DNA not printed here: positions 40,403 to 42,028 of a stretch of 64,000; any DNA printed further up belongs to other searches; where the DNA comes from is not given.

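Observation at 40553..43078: Tandem pair of divergent C5-methyltransferase-like genes, each with one degenerate catalytic motif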

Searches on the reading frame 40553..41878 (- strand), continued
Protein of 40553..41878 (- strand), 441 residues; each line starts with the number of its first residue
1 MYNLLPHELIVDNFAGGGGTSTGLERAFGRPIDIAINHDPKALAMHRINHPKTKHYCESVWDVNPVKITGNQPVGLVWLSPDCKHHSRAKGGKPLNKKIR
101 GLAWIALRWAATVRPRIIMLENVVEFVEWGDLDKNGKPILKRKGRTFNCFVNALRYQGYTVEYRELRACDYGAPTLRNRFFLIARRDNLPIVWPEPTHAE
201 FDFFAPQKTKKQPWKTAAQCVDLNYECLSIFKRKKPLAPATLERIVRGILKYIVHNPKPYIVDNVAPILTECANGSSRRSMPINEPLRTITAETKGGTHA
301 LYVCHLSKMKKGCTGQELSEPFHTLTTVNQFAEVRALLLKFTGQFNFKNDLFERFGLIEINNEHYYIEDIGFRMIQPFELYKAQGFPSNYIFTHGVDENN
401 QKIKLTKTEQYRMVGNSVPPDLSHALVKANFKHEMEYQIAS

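Call 18: search_dna_similar(query=window:40553-41878:-, collection=phages, mode=protein, max_rows=40, rows=spread)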
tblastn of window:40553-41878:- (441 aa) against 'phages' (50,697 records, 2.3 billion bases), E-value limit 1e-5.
Records with a match: 434; places in all: 438; records where one place covers at least 80% of the query: 215.
Best place of each record, by identity: 60-80% 1; <60% 433.
By first word of the organism name: Gordonia 117; Mycobacterium 58; Pseudomonas 39; Arthrobacter 31; Vibrio 21; Enterobacter 15; Burkholderia 13; Escherichia 11; Klebsiella 11; Cronobacter 11; and 46 more.
By host as written in the record: Gordonia terrae 3612 105; - 38; Mycobacterium smegmatis mc2 155 32; Arthrobacter globiformis NRRL B-2979 SEA 14; Arthrobacter globiformis B-2979 10; Burkholderia sp. 9; Pseudomonas aeruginosa 7; Mycobacterium smegmatis mc#155 7; and 127 more.
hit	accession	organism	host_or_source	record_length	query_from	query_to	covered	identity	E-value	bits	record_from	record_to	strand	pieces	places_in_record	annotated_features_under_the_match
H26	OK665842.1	Burkholderia phage BgManors32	Burkholderia gladioli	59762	2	440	100%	51.7%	4e-126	529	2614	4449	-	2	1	C-5 cytosine-specific DNA methylase family protein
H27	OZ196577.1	Vibrio phage K405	Seawater and oysters mix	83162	4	431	97%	49.0%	2e-137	441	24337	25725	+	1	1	hypothetical protein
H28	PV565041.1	Pseudomonas phage Jeremy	Pseudomonas putida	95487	7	431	96%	48.4%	7e-138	442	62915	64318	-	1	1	DNA methyltransferase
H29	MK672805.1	Vibrio phage Va_PF430-3_p42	Vibrio anguillarum strain PF430-3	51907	4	431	97%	44.2%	3e-125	405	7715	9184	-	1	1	DNA methyltransferase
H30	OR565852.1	Citrobacter phage phiNP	Citrobacter rodentium DBS100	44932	8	431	96%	42.5%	1e-92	409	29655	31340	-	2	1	met: putative methylase | mtase: N-6-adenine-methyltransferase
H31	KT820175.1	Ruegeria phage 45A6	Ruegeria mobilis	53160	3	441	100%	38.1%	4e-82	355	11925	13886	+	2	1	putative C-5 cytosine-specific DNA methylase | hypothetical protein (x2)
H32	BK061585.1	Pseudomonas phage vB_PaeP-D14I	Pseudomonas aeruginosa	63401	9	430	96%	37.9%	8e-69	320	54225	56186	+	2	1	C-5 cytosine-specific DNA methylase family protein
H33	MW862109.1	Pseudomonas phage Medea1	Pseudomonas syringae pv. tomato Pst235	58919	8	421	94%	38.0%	2e-89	361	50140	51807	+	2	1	DNA cytosine methyltransferase protein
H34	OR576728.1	Myxococcus phage Mx4 ts27htf-1hrm-1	Myxococcus sp.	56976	9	439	98%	33.7%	4e-79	273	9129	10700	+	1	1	hypothetical protein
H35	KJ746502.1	Rhizobium phage vB_RleM_PPF1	Rhizobium leguminosarum strain F1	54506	5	329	74%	37.1%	3e-62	224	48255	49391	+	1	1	C-5 cytosine-specific DNA methylase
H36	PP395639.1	Microcystis phage Mwe-JY07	Microcystis wesenbergii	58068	9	335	74%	35.5%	1e-50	190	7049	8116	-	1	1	hypothetical protein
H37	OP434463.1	Arthrobacter phage EvePickles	Arthrobacter globiformis NRRL B-2979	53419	10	420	93%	25.5%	1e-18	95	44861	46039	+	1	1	78: DNA methyltransferase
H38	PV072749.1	Burkholderia phage vB_PL2b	Burkholderia sp.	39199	11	432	96%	24.7%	3e-7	59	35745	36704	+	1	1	hypothetical protein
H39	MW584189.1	Mycobacterium phage prophiGD54-1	Mycobacterium abscessus GD54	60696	7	427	95%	24.3%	1e-24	112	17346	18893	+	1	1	29: DNA methyltransferase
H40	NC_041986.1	Mycobacterium phage Spartacus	Mycobacterium smegmatis mc2 155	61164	10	427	95%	24.3%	9e-23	107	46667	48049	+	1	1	74: DNA methyltransferase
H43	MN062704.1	Gordonia phage JuJu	Gordonia terrae 3612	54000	10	427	95%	23.4%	7e-21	101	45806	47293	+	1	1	74: DNA methylase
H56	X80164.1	Halobacterium phage phiH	Halobacterium salinarium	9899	9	190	41%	36.4%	2e-29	127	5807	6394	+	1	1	dcm5a: cytosine methylase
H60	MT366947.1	Bacillus phage Hyb2phi3Ts-SPbeta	Bacillus subtilis subsp. subtilis str. ...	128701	2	203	46%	25.1%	2e-8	62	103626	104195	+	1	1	DNA-cytosine methyltransferase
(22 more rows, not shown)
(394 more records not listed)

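Call 29: find_encoding_contigs(protein=P0017, flank=5000, max_places=2)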
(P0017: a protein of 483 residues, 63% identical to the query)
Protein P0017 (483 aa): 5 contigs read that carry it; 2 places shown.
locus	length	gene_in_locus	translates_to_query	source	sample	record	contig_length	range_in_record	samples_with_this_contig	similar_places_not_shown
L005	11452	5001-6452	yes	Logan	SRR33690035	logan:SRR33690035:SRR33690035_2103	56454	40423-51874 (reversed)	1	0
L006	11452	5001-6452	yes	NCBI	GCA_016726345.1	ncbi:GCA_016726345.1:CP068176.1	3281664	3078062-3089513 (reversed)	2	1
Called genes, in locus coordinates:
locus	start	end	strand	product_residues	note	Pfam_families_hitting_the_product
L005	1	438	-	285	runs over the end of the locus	PF10065:DUF2303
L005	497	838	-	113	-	PF27127:YfdP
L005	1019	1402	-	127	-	-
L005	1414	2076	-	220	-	PF12844:HTH_19 (weak), PF13443:HTH_26, PF13560:HTH_31, PF01381:HTH_3, PF00717:Peptidase_S24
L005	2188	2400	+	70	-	PF01381:HTH_3 (weak)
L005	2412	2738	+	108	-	-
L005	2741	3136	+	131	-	-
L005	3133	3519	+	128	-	PF11672:DUF3268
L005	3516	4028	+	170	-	-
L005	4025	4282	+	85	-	-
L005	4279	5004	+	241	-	-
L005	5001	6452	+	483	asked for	PF00145:DNA_methylase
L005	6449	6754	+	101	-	PF26092:T4_Y16D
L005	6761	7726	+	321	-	PF13730:HTH_36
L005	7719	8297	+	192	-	-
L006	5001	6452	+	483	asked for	PF00145:DNA_methylase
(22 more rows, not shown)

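Call 30: find_encoding_contigs(protein=P0002, flank=5000, max_places=3)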
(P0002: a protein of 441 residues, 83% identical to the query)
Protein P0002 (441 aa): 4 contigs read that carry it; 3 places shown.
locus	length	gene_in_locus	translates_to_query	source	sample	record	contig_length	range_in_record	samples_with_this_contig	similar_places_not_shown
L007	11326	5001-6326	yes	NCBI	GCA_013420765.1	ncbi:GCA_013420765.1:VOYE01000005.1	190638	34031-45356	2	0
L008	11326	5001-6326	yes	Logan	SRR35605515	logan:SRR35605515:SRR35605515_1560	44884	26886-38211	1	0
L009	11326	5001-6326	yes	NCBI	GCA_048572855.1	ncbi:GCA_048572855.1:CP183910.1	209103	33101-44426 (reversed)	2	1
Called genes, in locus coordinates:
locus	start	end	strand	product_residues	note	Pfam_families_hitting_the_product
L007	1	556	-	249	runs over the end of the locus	-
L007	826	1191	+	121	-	-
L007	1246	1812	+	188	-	-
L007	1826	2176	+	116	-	-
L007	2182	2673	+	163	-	-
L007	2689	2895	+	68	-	-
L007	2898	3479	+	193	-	-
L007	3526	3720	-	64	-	-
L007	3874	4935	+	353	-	-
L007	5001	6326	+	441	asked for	PF00145:DNA_methylase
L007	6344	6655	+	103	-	-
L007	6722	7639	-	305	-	-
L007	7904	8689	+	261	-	-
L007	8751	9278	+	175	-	-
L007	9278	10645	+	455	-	PF09614:Cas_Csy2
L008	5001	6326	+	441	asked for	PF00145:DNA_methylase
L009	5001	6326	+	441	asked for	PF00145:DNA_methylase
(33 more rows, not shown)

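Call 71: get_annotated_region(hit=H26, flank=300)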
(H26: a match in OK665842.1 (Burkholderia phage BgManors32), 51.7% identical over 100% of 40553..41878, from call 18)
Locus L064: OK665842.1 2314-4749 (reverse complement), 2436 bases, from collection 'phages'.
description: Burkholderia phage BgManors32, complete genome.
organism: Burkholderia phage BgManors32 (NCBI taxid 2894335)
taxonomy: Viruses; Duplodnaviria; Heunggongvirae; Uroviricota; Caudoviricetes; Bigmanorsvirus; Bigmanorsvirus bgmanors32
host: Burkholderia gladioli; source: sewage sample; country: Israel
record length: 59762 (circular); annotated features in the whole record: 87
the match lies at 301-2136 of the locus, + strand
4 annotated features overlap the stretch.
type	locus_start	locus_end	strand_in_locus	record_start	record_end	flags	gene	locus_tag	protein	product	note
CDS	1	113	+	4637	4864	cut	-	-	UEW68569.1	hypothetical protein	-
CDS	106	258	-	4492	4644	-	-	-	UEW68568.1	hypothetical protein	-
CDS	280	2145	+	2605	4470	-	-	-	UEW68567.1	C-5 cytosine-specific DNA methylase family protein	-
CDS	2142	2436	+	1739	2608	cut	-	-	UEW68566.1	hypothetical protein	-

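Call 72: get_annotated_region(hit=H28, flank=300)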
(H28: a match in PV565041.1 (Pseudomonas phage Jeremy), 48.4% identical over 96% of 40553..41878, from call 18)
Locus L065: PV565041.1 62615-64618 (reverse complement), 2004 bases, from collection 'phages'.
description: Pseudomonas phage Jeremy, complete genome.
organism: Pseudomonas phage Jeremy (NCBI taxid 3418341)
taxonomy: Viruses
host: Pseudomonas putida; source: soil; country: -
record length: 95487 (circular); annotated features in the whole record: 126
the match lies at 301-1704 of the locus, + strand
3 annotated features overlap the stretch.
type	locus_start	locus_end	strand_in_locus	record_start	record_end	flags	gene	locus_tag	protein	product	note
CDS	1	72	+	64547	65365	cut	-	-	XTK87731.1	hypothetical protein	-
CDS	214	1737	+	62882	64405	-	-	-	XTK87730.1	DNA methyltransferase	-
CDS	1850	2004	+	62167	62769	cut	-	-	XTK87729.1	hypothetical protein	-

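Call 73: get_annotated_region(hit=H30, flank=1500)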
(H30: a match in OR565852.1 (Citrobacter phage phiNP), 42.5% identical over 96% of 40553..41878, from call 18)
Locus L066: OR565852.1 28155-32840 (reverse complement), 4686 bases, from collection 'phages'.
description: Citrobacter phage phiNP, complete genome.
organism: Citrobacter phage phiNP (NCBI taxid 3092605)
taxonomy: Viruses; Duplodnaviria; Heunggongvirae; Uroviricota; Caudoviricetes
host: Citrobacter rodentium DBS100; source: bacterial culture; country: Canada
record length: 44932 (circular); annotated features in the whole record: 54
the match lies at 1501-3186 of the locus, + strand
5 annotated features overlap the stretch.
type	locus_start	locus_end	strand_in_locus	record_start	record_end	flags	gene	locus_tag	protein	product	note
CDS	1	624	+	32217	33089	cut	rep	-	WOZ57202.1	replication protein O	-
CDS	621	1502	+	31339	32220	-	mtase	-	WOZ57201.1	N-6-adenine-methyltransferase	-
CDS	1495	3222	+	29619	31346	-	met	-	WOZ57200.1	putative methylase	-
CDS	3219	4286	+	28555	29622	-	-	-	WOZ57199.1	antitermination protein Q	ater Q_2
CDS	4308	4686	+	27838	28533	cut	-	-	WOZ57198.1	antitermination protein Q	ater Q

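Call 74: get_annotated_region(hit=H31, flank=300)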
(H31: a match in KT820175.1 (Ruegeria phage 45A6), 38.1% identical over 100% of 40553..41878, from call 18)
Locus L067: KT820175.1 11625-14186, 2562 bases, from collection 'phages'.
description: Ruegeria phage 45A6, complete genome.
organism: Ruegeria phage 45A6 (NCBI taxid 1851646)
taxonomy: Viruses; Duplodnaviria; Heunggongvirae; Uroviricota; Caudoviricetes
host: Ruegeria mobilis; source: -; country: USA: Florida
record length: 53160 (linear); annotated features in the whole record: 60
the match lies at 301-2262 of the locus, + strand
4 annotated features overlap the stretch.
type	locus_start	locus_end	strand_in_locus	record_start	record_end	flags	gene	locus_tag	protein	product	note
CDS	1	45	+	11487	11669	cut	-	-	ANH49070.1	hypothetical protein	-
CDS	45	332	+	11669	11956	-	-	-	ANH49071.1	hypothetical protein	-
CDS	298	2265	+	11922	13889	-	-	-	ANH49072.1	putative C-5 cytosine-specific DNA methylase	-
CDS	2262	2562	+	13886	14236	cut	-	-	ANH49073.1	hypothetical protein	-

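Call 75: get_annotated_region(hit=H34, flank=300)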
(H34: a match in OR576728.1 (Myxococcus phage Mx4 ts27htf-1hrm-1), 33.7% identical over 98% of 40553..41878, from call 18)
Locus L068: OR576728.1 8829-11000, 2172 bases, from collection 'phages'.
description: Myxococcus phage Mx4 ts27htf-1hrm-1, complete genome.
organism: Myxococcus phage Mx4 ts27htf-1hrm-1 (NCBI taxid 2994996)
taxonomy: Viruses; Duplodnaviria; Heunggongvirae; Uroviricota; Caudoviricetes
host: Myxococcus sp.; source: farmyard manure; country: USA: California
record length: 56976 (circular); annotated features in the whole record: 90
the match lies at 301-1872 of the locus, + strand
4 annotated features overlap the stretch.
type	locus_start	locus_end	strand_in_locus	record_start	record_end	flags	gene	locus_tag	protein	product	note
CDS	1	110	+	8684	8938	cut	-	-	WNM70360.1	hypothetical protein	-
CDS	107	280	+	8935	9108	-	-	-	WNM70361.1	hypothetical protein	-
CDS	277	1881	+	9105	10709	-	-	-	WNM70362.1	hypothetical protein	-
CDS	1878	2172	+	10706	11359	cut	-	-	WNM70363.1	hypothetical protein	-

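Call 76: get_annotated_region(hit=H39, flank=300)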
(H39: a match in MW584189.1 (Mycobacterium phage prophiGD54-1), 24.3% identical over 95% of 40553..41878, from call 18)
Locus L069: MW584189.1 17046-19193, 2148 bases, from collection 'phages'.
description: Mycobacterium phage prophiGD54-1, complete genome.
organism: Mycobacterium phage prophiGD54-1 (NCBI taxid 2813269)
taxonomy: Viruses; Duplodnaviria; Heunggongvirae; Uroviricota; Caudoviricetes
host: Mycobacterium abscessus GD54; source: -; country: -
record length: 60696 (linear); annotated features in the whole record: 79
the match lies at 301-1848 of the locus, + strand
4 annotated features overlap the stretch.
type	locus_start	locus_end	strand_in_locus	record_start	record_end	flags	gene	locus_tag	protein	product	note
CDS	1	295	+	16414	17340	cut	28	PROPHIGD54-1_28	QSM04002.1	RecA-like DNA recombinase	-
CDS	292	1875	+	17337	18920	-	29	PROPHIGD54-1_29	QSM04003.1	DNA methyltransferase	-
CDS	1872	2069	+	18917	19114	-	30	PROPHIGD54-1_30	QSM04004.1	hypothetical protein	-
CDS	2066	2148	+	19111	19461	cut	31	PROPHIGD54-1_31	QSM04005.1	hypothetical protein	-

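Call 77: get_annotated_region(hit=H43, flank=300)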
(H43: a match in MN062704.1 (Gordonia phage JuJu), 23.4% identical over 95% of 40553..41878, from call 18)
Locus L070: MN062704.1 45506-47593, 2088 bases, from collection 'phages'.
description: Gordonia phage JuJu, complete genome.
organism: Gordonia phage JuJu (NCBI taxid 2590929)
taxonomy: Viruses; Duplodnaviria; Heunggongvirae; Uroviricota; Caudoviricetes; Jujuvirus; Jujuvirus juju
host: Gordonia terrae 3612; source: -; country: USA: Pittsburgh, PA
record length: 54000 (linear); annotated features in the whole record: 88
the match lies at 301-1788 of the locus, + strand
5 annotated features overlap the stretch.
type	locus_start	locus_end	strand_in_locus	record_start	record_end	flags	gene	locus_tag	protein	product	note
CDS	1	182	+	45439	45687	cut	72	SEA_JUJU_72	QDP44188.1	hypothetical protein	-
CDS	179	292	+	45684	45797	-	73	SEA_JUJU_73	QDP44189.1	hypothetical protein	-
CDS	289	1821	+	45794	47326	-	74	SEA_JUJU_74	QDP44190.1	DNA methylase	-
CDS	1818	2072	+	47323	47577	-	75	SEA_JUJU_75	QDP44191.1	hypothetical protein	-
CDS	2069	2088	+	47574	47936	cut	76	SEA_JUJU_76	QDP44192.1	hypothetical protein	-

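Call 78: get_annotated_region(hit=H56, flank=300)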
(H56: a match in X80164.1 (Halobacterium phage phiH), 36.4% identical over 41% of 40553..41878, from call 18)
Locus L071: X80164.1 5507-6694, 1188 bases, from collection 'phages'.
description: Bacteriophage phi-H dcm4, dcm5a and dcm5b genes for cytosine methylase.
organism: Halobacterium phage phiH (NCBI taxid 169684)
taxonomy: Viruses; Duplodnaviria; Heunggongvirae; Uroviricota; Caudoviricetes; Vertoviridae; Myohalovirus; Myohalovirus phiH
host: Halobacterium salinarium; source: -; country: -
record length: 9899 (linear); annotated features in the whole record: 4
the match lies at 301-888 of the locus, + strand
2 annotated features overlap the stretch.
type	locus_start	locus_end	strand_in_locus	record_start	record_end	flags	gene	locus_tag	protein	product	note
CDS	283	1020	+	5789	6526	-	dcm5a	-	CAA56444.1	cytosine methylase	-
CDS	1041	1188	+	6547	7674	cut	dcm5b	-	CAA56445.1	cytosine methylase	-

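Call 79: get_annotated_region(hit=H60, flank=300)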
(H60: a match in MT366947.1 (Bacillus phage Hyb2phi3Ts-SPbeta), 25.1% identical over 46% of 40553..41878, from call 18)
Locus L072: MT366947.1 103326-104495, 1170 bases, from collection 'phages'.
description: Bacillus phage Hyb2phi3Ts-SPbeta, complete genome.
organism: Bacillus phage Hyb2phi3Ts-SPbeta (NCBI taxid 2735533)
taxonomy: Viruses; Duplodnaviria; Heunggongvirae; Uroviricota; Caudoviricetes; Spbetavirus
host: Bacillus subtilis subsp. subtilis str. 168; source: experimental evolution under sporulation selection regime; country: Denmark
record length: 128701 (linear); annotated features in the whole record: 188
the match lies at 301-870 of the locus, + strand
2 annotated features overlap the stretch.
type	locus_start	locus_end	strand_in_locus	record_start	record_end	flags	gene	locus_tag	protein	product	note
CDS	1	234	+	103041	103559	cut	-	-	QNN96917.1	putative 5'(3')-deoxyribonucleotidase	putative SPBc2 prophage-derived 5'(3')-deoxyribonucleotidase YorS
CDS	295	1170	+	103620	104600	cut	-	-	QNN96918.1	DNA-cytosine methyltransferase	-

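Call 83: search_protein_families(library=padloc, proteins=[window:40553-41878:-], max_evalue=0.001)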
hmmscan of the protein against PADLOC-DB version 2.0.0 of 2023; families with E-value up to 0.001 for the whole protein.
window:40553-41878:- (441 aa): 41 families (the best 25 are shown)
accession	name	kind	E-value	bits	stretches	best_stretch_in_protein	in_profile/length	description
PDLC03378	MTase_II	-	9.4e-38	128.4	2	10-300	5-271/344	Type II methyltransferase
PDLC03234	MTase_II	-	3.2e-33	113.5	1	9-201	6-190/375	Type II methyltransferase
PDLC00033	DruM2|DruM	-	4.2e-29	100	1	10-293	24-298/368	DNA cytosine methylase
PDLC00026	DruM2|DruM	-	2.7e-25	87.6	1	11-216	8-196/336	DNA cytosine methylase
PDLC03326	MTase_II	-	4.4e-25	86.7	1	10-220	7-210/412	Type II methyltransferase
PDLC03272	MTase_II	-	1.2e-23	81.9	1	10-429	77-385/407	Type II methyltransferase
PDLC02654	DrmMII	-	1.3e-21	75.1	2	11-190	7-174/322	DrmMII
PDLC03307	MTase_II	-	1.2e-20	72.1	1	12-215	5-221/382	Type II methyltransferase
PDLC02650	DrmMII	-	2.8e-20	70.6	2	147-220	204-279/435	DrmMII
PDLC00029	DruM2|DruM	-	7.6e-16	56.4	1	13-197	10-179/329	DNA cytosine methylase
PDLC00032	DruM2|DruM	-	5.9e-15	53.4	1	10-199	6-185/424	DNA cytosine methylase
PDLC00027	DruM2|DruM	-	7.4e-15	53.2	1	11-200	15-188/361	DNA cytosine methylase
PDLC03237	MTase_II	-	1.9e-14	50.6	1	7-217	793-996/1036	Type II methyltransferase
PDLC03712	oMTase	-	2.1e-14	51.1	1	11-204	230-412/537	orphan methyltransferase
PDLC02648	DrmMII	-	3.4e-14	50.5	2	107-200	150-245/468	DrmMII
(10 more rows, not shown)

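Call 95: predict_structure(alignment_id=A2)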
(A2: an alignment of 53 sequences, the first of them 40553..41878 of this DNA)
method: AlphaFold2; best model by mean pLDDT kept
length: 441 residues; sequences in the alignment: 53
mean_pLDDT: 69.1   pTM: 0.71
mean pLDDT of the five models: 69.1, 66.9, 62.4, 59.8, 57.5
residues with pLDDT >= 90: 64; 70-90: 198; 50-70: 101; < 50: 78
segments of 3 or more residues with pLDDT < 50: 83-97, 199-210, 273-278, 289-329
pLDDT, mean of each block of 10 residues (from residue 1): 75 81 90 88 84 85 86 91 41 45 82 92 60 51 70 91 81 64 91 73 37 63 81 79 75 76 72 47 59 25 26 33 35 77 62 68 79 76 71 80 77 66 89 66 46
secondary structure, 60 per line:
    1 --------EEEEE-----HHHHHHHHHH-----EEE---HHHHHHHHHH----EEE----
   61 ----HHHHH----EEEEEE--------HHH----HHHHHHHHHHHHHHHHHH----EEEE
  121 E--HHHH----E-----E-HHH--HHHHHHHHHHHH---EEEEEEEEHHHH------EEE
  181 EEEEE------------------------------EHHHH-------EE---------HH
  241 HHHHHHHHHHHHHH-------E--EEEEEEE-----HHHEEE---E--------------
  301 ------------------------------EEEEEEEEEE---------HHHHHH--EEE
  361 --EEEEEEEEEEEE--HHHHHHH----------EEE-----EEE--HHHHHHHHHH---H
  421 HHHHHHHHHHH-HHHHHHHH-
elements in order: E9-13 H19-28 E34-36 H40-49 E54-56 H65-69 E74-79 H95-112 E117-121 H124-127 H145-156 E160-167 H168-171 E178-185 H217-220 H239-254 E265-271 E280-282 E331-340 H350-355 E358-360 E363-374 H377-383 E394-396 E402-404 H407-416 H420-431 H433-440
